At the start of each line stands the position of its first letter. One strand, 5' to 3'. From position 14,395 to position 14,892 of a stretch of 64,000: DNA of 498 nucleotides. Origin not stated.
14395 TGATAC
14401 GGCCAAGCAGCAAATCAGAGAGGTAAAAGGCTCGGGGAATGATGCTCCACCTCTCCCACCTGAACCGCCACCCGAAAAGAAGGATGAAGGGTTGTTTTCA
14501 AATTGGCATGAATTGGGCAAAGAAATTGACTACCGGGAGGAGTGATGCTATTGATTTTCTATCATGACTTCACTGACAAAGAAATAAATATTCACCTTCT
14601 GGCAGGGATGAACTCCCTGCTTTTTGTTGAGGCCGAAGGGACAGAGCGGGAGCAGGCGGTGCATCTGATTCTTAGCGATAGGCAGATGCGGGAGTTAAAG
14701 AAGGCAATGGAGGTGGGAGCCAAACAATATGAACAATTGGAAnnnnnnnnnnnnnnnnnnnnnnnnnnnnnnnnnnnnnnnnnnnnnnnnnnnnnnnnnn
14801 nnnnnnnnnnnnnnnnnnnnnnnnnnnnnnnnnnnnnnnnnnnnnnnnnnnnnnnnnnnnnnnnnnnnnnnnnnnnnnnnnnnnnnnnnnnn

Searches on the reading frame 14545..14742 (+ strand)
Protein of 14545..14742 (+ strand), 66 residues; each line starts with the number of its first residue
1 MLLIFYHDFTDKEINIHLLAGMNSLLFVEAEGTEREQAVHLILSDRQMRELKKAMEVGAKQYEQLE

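Call 70: find_encoding_contigs(protein=window:14545-14742:+, flank=1500, max_places=10)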
Protein window:14545-14742:+ (66 aa): 17 contigs read that carry it; 10 places shown.
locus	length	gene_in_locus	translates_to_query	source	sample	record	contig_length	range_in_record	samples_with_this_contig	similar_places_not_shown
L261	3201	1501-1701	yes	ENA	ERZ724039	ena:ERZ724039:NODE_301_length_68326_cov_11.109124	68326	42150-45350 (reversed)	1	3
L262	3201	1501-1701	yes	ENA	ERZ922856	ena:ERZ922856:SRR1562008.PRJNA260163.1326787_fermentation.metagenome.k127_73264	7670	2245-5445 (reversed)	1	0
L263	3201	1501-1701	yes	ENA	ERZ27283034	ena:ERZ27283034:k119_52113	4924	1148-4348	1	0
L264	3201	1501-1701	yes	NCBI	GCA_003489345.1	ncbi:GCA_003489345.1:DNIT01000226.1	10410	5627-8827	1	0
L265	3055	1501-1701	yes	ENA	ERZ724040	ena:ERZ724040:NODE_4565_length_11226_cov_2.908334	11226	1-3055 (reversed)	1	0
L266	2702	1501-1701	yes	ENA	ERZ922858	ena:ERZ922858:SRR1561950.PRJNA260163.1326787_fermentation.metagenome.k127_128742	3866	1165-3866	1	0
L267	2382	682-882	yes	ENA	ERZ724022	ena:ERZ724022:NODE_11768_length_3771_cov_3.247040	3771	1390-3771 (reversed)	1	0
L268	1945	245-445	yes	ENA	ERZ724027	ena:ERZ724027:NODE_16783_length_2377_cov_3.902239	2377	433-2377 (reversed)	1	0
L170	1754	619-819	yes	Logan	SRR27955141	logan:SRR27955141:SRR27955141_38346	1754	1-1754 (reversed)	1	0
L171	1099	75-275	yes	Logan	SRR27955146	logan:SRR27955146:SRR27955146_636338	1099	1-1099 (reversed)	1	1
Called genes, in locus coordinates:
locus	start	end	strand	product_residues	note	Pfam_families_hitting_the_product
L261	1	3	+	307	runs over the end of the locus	PF09681:Phage_rep_org_N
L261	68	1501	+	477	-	PF03796:DnaB_C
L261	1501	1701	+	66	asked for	-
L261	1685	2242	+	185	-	-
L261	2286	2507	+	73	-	-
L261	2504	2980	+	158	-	-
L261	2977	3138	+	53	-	-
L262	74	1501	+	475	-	PF00772:DnaB (weak), PF13481:AAA_25 (weak), PF03796:DnaB_C, PF06745:ATPase (faint)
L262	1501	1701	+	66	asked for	-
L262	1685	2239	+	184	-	-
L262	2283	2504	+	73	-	-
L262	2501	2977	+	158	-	-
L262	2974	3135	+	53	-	-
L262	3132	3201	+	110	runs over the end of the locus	-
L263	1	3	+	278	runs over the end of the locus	-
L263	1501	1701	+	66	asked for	-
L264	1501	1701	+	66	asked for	-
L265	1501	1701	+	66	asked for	-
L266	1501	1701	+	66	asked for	-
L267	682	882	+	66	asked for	-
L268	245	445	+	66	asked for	-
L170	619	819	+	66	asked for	-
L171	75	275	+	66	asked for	-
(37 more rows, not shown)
